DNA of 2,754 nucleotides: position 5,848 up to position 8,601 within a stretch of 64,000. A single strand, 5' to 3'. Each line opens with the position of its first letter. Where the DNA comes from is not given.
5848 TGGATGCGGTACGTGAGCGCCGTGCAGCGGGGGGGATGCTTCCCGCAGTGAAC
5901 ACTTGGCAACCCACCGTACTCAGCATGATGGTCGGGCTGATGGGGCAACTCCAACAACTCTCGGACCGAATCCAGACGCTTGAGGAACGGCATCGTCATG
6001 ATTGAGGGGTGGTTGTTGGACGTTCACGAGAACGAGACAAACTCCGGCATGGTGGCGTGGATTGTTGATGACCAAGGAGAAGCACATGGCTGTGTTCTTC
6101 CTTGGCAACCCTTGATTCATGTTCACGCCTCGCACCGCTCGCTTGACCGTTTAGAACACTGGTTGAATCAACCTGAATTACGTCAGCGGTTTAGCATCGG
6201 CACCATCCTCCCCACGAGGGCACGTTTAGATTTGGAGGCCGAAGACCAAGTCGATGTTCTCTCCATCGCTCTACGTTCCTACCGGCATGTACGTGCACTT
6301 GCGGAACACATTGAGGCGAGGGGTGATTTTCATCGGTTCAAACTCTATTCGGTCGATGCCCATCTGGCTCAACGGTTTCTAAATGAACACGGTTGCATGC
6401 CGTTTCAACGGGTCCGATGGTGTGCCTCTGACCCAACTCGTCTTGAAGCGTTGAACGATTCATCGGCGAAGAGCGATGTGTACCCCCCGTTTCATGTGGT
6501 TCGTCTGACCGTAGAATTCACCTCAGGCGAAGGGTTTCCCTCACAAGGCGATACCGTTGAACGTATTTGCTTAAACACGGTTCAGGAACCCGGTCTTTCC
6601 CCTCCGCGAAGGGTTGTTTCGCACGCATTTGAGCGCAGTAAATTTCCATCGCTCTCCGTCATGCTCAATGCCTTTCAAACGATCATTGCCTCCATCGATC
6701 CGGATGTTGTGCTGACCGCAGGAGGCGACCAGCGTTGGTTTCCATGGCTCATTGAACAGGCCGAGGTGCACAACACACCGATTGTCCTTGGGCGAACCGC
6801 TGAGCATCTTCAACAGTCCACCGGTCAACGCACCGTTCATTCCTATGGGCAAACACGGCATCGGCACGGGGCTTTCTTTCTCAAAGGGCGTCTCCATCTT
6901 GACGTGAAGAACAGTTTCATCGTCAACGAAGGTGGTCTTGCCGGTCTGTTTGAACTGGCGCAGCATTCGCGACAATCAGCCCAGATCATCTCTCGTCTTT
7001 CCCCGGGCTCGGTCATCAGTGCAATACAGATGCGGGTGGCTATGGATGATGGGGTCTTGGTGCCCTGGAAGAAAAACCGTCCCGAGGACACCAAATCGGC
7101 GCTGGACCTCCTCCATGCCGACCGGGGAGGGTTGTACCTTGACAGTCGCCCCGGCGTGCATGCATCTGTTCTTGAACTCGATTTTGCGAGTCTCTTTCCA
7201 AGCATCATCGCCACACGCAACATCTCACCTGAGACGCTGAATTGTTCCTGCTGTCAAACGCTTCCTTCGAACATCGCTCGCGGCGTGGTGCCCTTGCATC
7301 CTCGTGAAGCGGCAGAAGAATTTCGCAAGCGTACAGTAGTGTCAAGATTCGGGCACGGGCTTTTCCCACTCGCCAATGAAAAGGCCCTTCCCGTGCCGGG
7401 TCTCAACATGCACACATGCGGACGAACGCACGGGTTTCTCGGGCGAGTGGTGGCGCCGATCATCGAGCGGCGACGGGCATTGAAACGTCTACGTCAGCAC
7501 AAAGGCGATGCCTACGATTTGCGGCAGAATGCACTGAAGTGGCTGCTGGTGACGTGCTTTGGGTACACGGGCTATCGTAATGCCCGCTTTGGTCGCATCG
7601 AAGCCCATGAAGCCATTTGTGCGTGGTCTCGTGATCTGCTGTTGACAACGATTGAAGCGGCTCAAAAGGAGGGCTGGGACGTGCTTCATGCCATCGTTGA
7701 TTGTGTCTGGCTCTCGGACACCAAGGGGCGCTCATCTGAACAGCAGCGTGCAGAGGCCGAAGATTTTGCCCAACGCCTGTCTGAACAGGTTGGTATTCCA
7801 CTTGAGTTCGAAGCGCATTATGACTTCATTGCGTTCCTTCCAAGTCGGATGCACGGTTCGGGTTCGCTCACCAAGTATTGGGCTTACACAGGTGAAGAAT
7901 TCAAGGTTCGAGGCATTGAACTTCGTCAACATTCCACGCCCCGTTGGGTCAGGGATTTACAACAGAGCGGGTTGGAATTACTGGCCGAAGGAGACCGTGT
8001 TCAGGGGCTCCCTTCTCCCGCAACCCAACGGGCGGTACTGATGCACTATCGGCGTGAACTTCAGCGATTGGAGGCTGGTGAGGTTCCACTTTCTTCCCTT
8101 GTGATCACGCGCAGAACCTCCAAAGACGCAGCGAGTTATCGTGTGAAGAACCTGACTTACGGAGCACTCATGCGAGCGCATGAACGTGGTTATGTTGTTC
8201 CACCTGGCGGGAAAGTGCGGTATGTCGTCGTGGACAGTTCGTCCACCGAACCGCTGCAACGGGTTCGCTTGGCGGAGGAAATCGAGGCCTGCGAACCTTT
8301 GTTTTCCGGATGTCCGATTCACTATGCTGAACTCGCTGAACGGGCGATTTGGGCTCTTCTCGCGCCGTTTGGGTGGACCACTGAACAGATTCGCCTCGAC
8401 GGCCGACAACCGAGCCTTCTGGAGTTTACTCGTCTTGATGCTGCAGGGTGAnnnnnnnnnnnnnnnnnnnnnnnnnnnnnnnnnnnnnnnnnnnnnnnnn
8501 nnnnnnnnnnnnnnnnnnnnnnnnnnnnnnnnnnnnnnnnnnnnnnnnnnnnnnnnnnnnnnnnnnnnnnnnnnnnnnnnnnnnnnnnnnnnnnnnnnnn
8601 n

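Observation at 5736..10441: Small ORF + exonuclease-motif-less PolB + RecA-fold ATPase + Y-family polymerase: candidate archaeal damage-tolerance ('mutasome-like') cassette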

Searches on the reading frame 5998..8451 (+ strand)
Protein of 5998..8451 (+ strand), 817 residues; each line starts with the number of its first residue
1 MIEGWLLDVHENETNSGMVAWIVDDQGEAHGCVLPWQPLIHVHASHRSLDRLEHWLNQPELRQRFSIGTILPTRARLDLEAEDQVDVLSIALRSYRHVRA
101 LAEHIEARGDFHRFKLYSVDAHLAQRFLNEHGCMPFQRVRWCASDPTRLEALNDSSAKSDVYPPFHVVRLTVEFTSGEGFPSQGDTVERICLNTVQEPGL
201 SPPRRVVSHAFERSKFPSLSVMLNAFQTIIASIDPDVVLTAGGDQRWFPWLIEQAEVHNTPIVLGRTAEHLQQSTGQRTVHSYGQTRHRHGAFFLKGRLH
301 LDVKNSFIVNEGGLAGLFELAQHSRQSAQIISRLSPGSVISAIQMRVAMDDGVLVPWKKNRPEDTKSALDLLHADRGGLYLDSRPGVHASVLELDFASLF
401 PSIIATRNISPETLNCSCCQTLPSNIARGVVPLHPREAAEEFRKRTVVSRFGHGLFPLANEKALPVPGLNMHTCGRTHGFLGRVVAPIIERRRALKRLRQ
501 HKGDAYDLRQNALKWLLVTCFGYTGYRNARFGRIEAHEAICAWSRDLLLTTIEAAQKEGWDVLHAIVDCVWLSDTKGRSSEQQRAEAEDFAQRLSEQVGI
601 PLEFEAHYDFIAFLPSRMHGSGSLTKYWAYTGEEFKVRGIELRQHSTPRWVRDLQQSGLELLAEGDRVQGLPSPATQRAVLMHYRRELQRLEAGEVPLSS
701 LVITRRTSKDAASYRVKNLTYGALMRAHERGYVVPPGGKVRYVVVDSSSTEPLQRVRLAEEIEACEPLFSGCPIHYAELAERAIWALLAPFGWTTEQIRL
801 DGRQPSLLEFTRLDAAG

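Call 3: search_protein_families(library=pfam, proteins=[window:5998-8451:+], max_evalue=0.01)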
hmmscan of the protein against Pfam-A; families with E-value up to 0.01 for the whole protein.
window:5998-8451:+ (817 aa): 2 families
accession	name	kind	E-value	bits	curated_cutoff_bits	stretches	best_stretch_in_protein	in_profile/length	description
PF00136.26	DNA_pol_B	-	4.2e-21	75.7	23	1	348-752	23-415/453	DNA polymerase family B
PF03104.25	DNA_pol_B_exo1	-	0.00075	19.4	23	1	216-305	140-226/242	DNA polymerase family B, exonuclease domain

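Call 4: search_protein_families(library=ncbifam, proteins=[window:5998-8451:+], max_evalue=0.01)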
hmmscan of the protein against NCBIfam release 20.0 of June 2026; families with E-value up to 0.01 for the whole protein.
window:5998-8451:+ (817 aa): 9 families
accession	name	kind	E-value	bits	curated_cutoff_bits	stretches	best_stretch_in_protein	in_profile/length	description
NF004418.0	PRK05761.1-4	subfamily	8.9e-122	407.7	692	2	466-799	373-701/717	type B DNA-directed DNA polymerase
NF004416.0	PRK05761.1-2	equivalog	7.5e-110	368.3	516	2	477-749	362-617/665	type B DNA-directed DNA polymerase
NF004417.0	PRK05761.1-3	equivalog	6.1e-22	77.4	780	2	461-715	531-776/858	DNA-directed DNA polymerase I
TIGR00592.1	pol2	superfamily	2.8e-17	62.1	239.95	2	478-752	859-1137/1176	DNA polymerase (pol2)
NF004419.0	PRK05761.1-5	equivalog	6.7e-17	60.7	1285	2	490-760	635-892/932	DNA-directed DNA polymerase I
NF004421.0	PRK05762.1-2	equivalog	2.9e-16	58.9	570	1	376-598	412-588/795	DNA polymerase II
NF004422.0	PRK05762.1-4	equivalog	9.4e-16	57.3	1103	3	374-414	402-442/789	DNA polymerase II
NF004415.0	PRK05761.1-1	equivalog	1.1e-12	46.7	1289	2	502-759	591-835/883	DNA-directed DNA polymerase I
NF004420.0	PRK05762.1-1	equivalog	3.8e-11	42.3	1435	1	373-423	397-447/783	DNA polymerase II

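Call 6: search_protein_families(library=padloc, proteins=[window:5998-8451:+], max_evalue=0.01)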
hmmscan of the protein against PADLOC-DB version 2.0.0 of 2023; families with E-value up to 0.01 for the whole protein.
window:5998-8451:+ (817 aa): 1 family
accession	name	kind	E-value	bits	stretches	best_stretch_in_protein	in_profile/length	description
PDLC03707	HEase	-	1.3e-13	47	1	519-749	1389-1605/1671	homing endonuclease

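Call 16: find_homologous_proteins(query=window:5998-8451:+)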
Query window:5998-8451:+ (817 aa): 338 proteins with E <= 0.001 among 8000 candidates; the best 120 are listed.
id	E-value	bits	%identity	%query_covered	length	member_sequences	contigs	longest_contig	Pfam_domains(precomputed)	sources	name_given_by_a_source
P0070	0.0e+0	1890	100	100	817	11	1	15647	PF00136.27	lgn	-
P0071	0.0e+0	1604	85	100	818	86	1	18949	PF00136.27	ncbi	-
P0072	0.0e+0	1592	83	100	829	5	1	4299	PF00136.27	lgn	-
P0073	0.0e+0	1589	83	100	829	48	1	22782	PF00136.27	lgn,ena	-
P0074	0.0e+0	1567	82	100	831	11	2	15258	PF00136.27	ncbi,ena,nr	ncbi:hypothetical protein CMO85_03470 [Candidatus Woesearchaeota archaeon]|nr:hypothetical protein [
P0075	0.0e+0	1550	83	99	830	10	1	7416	PF00136.27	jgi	-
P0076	0.0e+0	1542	80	100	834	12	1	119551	PF00136.27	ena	-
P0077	0.0e+0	1437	77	99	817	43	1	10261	PF00136.27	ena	-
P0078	0.0e+0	1436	76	99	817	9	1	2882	PF00136.27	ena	-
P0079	0.0e+0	1434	76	99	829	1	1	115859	PF00136.27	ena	-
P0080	0.0e+0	1433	76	99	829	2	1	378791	PF00136.27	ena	-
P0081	0.0e+0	1431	76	99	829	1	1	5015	PF00136.27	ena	-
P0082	0.0e+0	1431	76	99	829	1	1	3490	PF00136.27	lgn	-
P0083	0.0e+0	1429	76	99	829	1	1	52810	PF00136.27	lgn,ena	-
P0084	0.0e+0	1424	75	99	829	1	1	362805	PF00136.27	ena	-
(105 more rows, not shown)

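Call 18: find_related_loci(query=A1, collection=genome_contigs, flank=10000)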
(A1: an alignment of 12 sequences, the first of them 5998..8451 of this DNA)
Query A1 (817 aa) in genome_contigs; peptide patterns used: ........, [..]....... (x = any residue, [..] = any of these).
294 stretches matched a pattern; 186 encode a relative of the query (tblastn E <= 1e-3); the best 80 are kept; 80 distinct loci.
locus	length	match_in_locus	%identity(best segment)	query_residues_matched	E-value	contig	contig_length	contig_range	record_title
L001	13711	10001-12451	83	1-817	0e+0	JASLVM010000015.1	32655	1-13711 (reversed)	MAG: Poseidonia sp. isolate ETNP17_MAG_14 NODE_15_length_32655_cov_8.776352, whole genome shotgun sequence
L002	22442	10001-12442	80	1-814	0e+0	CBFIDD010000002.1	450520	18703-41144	MAG: Poseidonia sp. isolate Co_bin_387_strict genome assembly, contig: Co_bin_387_strict_c2, whole genome shotgun sequen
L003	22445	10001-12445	74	1-816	0e+0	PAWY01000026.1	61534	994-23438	MAG: Methanobacteriota archaeon isolate SAT1329 159363, whole genome shotgun sequence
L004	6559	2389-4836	75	1-816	0e+0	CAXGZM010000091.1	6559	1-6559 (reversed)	MAG TPA_asm: uncultured euryarchaeote isolate SRR12479814_binner13_Refined_2 genome assembly, contig: ERZ4874012.783, wh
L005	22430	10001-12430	75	1-811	0e+0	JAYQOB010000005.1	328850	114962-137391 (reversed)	MAG: Candidatus Poseidoniales archaeon isolate SD4486_NP_concoct_bins.tsv.099_sub contig_7005_pilon, whole genome shotgu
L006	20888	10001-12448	73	1-817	0e+0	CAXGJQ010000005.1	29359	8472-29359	MAG TPA_asm: uncultured Candidatus Poseidoniales archaeon isolate ERR315856_concoct_3 genome assembly, contig: ERZ677869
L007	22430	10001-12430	74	1-811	0e+0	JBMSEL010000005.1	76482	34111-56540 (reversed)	MAG: Poseidonia sp. isolate CJ_V4_S10_100percent_par_metabat.106 NODE_111_length_76482_cov_10.222526, whole genome shotg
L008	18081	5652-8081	74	1-811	0e+0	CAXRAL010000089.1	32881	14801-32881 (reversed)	MAG: Candidatus Poseidoniaceae archaeon isolate YZ09aB_8.77 genome assembly, contig: k141_287426, whole genome shotgun s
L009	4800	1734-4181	74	1-817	0e+0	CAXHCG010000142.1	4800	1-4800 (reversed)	MAG TPA_asm: uncultured Candidatus Poseidoniales archaeon isolate SRR12479975_maxbin2_4 genome assembly, contig: ERZ4874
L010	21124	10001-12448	75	1-817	0e+0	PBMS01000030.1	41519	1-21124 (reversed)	MAG: Methanobacteriota archaeon isolate SP207 MHASMcontig_389554, whole genome shotgun sequence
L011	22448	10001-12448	72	1-817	0e+0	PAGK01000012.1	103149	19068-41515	MAG: Methanobacteriota archaeon isolate MED790 39394, whole genome shotgun sequence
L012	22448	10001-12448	72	1-817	0e+0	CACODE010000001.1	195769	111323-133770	MAG: uncultured Candidatus Poseidoniales archaeon isolate AH-287-P07 genome assembly, contig: AH-287-P07_NODE_1, whole g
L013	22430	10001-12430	75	1-811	0e+0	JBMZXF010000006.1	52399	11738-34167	MAG: Poseidonia sp. isolate ME_XS_2302_4_bin_75 ME_XS_2302_4_bin_75_5, whole genome shotgun sequence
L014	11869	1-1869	86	195-817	0e+0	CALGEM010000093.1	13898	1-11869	MAG TPA_asm: uncultured euryarchaeote isolate ERR599053_bin.127_CONCOCT_v1.1_MAG genome assembly, contig: ERZ840905.5858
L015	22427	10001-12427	68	1-811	0e+0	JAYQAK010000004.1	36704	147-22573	MAG: Poseidonia sp. isolate 139585_S186_metabat_bins_sspec.tsv.121_sub NODE_896_length_36704_cov_6.452318, whole genome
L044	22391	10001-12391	52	6-807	0e+0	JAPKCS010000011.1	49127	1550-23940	MAG: Candidatus Poseidoniaceae archaeon isolate ANT-70 NODE_113_length_49127_cov_9.857842, whole genome shotgun sequence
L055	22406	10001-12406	50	2-811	0e+0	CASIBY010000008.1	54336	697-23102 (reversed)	MAG: Candidatus Poseidoniaceae archaeon isolate FRAM_WSC20_S10_BML_bin_60_1 genome assembly, contig: FRAM_WSC20_S10_BML_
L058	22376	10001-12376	50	2-804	0e+0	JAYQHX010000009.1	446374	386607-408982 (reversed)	MAG: Methanobacteriota archaeon isolate SD4487_NP_metabta_bins_sspec.tsv.006 contig_21895_pilon, whole genome shotgun se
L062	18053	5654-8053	49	1-810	0e+0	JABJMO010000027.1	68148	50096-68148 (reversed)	MAG: Methanobacteriota archaeon isolate SI075_bin14 k141_1365454, whole genome shotgun sequence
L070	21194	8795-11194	50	2-812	0e+0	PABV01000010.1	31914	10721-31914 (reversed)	MAG: Methanobacteriota archaeon isolate NAT11 53589, whole genome shotgun sequence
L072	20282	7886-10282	51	2-811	0e+0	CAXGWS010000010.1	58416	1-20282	MAG TPA_asm: uncultured Candidatus Poseidoniales archaeon isolate ERR594347_concoct_43 genome assembly, contig: ERZ11848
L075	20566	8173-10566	49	2-810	0e+0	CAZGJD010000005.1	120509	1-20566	MAG TPA_asm: uncultured Candidatus Poseidoniales archaeon isolate SRP134809_co1_633 genome assembly, contig: NODE_169_le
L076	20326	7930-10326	50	1-810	0e+0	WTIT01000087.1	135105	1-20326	MAG: Methanobacteriota archaeon isolate PL36325bin_14 NODE_12_length_135105_cov_14.313003, whole genome shotgun sequence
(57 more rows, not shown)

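Call 23: search_solved_structures(query=A1, max_evalue=0.001, show_alignments=2)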
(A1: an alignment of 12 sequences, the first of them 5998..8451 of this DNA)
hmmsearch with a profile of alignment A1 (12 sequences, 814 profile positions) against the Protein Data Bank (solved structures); distinct sequences matched with E-value up to 0.001: 58.
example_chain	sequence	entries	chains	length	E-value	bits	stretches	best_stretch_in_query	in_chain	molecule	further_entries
6wya_A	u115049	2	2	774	6.4e-47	163.1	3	466-800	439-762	DNA polymerase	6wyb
1wn7_A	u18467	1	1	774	5.5e-46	160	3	466-802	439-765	Family B DNA Polymerase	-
1wns_A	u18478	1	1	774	7.8e-46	159.5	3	466-802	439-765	DNA POLYMERASE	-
2xhb_A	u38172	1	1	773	7.8e-46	159.5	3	466-800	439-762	DNA POLYMERASE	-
2vwj_A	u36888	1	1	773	9.6e-46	159.2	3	466-800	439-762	DNA POLYMERASE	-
2vwk_A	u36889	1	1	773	9.6e-46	159.2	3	466-800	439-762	DNA POLYMERASE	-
4k8z_A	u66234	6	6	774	1e-45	159.1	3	466-802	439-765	DNA polymerase | DNA polymerase,DNA polymerase,DNA polymerase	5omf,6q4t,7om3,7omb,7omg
1tgo_A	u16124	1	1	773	1.4e-45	158.6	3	466-800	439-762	PROTEIN (THERMOSTABLE B DNA POLYMERASE)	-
7b06_A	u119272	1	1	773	2.3e-45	158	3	466-800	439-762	DNA polymerase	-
8s84_A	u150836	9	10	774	7.8e-45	156.2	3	466-802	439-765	DNA polymerase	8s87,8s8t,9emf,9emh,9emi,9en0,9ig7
7b08_A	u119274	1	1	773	2.2e-44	154.7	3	466-800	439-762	DNA polymerase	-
4flt_A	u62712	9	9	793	2.3e-44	154.7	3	466-800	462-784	DNA polymerase 1 | Pyrococcus abyssi B family DNA polymerase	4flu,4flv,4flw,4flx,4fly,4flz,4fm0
5vu5_A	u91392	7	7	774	2.7e-44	154.4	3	466-802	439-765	DNA polymerase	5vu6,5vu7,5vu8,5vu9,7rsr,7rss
4fm2_A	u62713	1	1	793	4.2e-44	153.8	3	466-800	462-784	DNA polymerase 1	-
9oat_A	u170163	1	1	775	7.6e-44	152.9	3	466-802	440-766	5-270, TNA polymerase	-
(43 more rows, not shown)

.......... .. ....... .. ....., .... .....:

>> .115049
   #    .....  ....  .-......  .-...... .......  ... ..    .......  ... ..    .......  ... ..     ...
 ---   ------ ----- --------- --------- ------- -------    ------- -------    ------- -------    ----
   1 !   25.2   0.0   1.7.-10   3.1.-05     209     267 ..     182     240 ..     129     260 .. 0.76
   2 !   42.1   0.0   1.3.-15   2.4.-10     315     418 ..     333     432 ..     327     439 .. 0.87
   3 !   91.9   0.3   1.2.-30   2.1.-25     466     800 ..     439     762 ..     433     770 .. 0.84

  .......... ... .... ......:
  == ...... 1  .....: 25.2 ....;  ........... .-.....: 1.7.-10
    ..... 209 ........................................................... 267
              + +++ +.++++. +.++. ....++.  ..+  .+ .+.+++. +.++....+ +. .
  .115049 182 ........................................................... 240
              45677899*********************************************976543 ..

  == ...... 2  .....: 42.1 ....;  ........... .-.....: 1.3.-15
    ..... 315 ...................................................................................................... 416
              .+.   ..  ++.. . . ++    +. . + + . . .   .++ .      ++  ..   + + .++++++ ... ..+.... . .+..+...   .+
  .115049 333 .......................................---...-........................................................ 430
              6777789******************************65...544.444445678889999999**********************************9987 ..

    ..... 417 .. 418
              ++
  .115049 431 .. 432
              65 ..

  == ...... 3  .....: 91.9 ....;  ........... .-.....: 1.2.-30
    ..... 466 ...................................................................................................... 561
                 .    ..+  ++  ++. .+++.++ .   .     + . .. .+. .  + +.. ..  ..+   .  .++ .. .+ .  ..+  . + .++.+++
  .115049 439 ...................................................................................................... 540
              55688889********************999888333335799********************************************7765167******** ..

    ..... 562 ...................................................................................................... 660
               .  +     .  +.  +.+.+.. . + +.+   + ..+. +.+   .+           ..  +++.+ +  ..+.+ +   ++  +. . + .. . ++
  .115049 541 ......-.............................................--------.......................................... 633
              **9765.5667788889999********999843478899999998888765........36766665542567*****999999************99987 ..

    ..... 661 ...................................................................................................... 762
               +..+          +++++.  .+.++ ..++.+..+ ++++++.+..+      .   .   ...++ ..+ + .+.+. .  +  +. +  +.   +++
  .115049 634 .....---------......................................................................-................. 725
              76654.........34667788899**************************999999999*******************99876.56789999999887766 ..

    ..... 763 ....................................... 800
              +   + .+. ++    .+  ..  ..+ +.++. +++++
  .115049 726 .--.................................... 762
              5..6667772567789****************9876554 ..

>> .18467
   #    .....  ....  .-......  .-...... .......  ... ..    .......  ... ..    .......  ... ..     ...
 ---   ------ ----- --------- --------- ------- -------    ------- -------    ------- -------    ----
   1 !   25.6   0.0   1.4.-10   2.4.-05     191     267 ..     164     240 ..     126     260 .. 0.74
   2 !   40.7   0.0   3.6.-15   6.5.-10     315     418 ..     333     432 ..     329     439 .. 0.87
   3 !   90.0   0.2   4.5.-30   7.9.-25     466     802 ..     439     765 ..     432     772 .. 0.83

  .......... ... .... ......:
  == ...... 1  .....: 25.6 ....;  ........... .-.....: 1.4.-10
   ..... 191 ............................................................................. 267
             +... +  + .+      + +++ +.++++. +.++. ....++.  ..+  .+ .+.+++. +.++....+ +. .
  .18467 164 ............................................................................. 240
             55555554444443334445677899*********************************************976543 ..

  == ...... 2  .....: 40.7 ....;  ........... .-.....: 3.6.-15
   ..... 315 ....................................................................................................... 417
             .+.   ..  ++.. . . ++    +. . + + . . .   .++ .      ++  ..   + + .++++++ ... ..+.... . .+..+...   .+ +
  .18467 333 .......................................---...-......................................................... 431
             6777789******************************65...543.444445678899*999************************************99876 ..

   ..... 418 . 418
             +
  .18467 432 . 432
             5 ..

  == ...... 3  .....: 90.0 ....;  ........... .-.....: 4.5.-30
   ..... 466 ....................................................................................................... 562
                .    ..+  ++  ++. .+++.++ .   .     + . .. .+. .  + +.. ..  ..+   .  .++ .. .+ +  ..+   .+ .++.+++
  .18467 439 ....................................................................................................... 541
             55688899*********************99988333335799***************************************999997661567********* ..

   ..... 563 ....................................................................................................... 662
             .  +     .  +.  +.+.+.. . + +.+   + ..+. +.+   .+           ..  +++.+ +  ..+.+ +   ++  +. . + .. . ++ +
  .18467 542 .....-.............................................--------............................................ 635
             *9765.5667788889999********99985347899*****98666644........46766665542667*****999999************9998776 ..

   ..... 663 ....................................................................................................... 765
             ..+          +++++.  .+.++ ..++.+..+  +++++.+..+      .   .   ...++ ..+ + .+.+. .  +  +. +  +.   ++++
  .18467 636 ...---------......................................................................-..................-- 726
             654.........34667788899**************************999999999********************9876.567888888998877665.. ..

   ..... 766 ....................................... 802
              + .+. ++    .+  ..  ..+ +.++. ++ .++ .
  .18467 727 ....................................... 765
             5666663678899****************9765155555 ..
